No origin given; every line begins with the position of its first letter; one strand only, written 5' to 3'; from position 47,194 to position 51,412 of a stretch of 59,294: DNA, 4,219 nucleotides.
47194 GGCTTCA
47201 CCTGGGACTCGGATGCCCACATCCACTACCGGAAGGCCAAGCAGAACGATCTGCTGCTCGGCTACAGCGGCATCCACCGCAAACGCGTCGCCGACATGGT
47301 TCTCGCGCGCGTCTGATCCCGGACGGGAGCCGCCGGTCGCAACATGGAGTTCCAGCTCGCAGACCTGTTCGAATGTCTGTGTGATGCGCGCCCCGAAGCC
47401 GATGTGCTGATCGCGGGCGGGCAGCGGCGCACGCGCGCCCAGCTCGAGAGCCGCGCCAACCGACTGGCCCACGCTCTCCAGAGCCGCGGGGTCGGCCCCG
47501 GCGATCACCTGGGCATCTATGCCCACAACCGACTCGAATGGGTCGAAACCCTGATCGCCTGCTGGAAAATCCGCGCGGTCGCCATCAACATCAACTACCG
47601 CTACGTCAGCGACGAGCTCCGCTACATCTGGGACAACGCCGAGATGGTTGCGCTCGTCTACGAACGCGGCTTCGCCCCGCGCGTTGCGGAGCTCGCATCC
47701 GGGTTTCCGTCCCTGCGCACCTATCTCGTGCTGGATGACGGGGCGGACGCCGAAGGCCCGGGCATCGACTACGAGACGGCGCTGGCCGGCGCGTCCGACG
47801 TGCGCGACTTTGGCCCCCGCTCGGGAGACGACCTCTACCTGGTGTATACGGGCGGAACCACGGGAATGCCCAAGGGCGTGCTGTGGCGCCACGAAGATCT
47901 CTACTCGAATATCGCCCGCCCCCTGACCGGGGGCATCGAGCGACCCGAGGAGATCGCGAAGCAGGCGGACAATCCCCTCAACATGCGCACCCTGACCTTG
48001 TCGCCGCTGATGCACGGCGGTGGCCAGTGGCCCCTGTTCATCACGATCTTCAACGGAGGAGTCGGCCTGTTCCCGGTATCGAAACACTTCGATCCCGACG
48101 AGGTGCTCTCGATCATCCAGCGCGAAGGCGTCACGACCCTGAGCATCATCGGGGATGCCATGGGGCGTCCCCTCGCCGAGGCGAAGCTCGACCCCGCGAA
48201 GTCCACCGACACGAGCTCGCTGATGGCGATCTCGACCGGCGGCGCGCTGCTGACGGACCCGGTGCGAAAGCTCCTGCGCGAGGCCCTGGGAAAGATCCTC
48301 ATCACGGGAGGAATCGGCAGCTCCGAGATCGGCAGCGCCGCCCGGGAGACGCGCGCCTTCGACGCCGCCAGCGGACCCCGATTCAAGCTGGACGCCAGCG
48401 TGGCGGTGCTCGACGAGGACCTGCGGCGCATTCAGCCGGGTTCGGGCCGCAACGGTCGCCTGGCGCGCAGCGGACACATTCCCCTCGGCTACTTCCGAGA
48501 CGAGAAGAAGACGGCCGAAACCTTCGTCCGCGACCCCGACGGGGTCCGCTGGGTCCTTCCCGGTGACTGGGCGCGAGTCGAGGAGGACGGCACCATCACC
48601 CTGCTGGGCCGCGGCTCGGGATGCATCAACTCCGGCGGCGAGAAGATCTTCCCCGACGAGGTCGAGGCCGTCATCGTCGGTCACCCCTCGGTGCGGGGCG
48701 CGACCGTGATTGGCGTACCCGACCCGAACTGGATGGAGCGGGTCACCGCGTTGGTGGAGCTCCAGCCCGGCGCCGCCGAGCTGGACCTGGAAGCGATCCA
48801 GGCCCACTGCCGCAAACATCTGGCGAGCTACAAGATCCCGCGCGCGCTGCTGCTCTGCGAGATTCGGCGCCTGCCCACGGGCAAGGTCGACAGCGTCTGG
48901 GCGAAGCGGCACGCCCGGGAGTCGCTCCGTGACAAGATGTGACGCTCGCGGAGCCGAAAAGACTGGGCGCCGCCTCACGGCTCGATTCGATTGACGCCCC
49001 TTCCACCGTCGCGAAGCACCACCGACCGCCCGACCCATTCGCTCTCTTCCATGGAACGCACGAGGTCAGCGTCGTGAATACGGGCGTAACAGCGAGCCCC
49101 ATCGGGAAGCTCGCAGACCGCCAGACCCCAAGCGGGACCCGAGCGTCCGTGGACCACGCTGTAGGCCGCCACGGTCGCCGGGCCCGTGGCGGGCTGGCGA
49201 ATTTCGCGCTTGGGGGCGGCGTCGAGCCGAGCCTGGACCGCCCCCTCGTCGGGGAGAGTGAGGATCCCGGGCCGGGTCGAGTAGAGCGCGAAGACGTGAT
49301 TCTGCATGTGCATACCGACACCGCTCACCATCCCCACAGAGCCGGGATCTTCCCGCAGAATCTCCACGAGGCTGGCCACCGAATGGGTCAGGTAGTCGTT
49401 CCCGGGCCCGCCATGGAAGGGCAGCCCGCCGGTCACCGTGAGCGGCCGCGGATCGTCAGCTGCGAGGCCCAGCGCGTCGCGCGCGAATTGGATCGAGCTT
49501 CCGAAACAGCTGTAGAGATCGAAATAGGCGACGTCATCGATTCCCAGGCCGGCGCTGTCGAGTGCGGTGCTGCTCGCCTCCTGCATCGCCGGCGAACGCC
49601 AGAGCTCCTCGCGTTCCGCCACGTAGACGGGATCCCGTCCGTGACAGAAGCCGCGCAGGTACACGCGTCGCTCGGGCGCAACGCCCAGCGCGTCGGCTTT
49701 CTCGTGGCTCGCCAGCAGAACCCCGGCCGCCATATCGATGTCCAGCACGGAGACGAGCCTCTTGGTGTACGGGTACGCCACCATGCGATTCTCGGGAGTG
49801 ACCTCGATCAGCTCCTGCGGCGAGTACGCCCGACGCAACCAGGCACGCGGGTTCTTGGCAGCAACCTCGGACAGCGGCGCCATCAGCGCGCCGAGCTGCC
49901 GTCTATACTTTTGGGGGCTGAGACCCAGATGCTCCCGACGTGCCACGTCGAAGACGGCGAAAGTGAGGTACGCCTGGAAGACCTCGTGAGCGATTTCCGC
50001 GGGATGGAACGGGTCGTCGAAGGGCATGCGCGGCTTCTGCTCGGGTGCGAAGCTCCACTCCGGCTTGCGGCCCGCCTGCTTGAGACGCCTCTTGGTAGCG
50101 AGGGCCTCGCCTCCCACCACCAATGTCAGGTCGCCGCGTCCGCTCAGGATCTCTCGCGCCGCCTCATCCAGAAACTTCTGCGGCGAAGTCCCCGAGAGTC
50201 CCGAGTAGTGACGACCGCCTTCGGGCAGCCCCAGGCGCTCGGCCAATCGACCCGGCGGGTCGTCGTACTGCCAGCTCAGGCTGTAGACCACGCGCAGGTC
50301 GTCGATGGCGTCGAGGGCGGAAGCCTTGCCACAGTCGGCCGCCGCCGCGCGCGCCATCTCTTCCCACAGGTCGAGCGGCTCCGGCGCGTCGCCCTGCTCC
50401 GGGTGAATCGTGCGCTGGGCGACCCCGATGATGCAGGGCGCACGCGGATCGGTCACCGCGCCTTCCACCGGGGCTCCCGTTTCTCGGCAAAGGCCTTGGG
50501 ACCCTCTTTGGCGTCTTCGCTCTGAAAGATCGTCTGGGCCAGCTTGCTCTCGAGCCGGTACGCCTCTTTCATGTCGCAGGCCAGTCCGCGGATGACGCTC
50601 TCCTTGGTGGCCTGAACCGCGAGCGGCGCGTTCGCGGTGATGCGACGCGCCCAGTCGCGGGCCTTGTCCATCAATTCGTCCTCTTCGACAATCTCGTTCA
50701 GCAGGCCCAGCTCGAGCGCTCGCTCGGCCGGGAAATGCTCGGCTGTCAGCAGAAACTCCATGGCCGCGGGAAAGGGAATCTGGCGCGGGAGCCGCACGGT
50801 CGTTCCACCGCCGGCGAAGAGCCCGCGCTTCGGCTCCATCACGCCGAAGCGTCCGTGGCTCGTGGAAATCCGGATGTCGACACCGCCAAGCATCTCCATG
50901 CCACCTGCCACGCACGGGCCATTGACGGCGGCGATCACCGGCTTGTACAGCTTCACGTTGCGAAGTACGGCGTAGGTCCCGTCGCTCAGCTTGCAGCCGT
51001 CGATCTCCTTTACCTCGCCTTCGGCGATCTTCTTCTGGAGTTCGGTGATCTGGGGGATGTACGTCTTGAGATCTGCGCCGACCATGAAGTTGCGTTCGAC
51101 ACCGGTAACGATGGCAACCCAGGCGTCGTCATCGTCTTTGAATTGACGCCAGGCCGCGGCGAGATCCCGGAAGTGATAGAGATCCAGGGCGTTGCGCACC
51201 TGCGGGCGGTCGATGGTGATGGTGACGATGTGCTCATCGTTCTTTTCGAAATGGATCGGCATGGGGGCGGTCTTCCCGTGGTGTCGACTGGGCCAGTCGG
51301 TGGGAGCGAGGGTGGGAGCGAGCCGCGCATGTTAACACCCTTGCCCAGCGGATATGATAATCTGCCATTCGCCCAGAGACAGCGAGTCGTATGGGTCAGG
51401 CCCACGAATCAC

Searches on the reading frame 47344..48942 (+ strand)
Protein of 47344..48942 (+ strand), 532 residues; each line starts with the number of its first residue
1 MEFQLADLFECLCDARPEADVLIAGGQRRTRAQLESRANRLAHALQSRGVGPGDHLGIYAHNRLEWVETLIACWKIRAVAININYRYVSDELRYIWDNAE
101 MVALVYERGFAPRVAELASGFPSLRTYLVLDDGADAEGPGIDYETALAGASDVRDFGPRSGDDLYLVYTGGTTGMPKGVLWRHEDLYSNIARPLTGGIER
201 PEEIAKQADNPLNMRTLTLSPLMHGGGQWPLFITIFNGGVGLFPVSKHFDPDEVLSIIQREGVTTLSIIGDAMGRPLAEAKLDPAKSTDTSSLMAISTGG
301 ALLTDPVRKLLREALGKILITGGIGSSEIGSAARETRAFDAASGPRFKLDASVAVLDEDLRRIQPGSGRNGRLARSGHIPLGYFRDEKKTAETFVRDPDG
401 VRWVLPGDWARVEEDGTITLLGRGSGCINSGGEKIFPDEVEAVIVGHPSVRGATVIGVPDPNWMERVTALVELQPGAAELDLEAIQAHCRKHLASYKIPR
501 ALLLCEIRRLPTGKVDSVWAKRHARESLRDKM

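Call 30: search_protein_families(library=pfam, proteins=[window:47344-48942:+], max_evalue=0.0001)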
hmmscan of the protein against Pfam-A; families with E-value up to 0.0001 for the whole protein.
window:47344-48942:+ (532 aa): 2 families
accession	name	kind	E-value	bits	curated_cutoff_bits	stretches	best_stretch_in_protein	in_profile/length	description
PF00501.34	AMP-binding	-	8.5e-53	179.9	29.9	1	14-377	6-376/384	AMP-binding enzyme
PF13193.12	AMP-binding_C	-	3.1e-14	54.1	24.5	1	439-506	1-67/76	AMP-binding enzyme C-terminal domain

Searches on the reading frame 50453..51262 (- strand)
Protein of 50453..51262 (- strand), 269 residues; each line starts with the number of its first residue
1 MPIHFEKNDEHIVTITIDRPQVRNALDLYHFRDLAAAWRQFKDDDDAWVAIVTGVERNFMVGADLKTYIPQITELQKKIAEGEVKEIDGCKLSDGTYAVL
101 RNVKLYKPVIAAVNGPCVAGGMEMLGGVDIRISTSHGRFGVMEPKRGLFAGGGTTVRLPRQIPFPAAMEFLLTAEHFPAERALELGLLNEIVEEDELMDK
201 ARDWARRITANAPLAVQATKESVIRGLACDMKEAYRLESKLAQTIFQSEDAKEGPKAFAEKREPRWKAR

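Call 30: search_protein_families(library=pfam, proteins=[window:50453-51262:-], max_evalue=0.0001)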
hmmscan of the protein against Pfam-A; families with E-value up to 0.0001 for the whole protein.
window:50453-51262:- (269 aa): 2 families
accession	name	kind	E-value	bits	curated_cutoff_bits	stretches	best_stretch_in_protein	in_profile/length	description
PF00378.25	ECH_1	-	1.4e-52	179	27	1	10-268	4-250/251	Enoyl-CoA hydratase/isomerase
PF16113.10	ECH_2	-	1.6e-23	84.2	27.2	1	14-198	3-178/335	Enoyl-CoA hydratase/isomerase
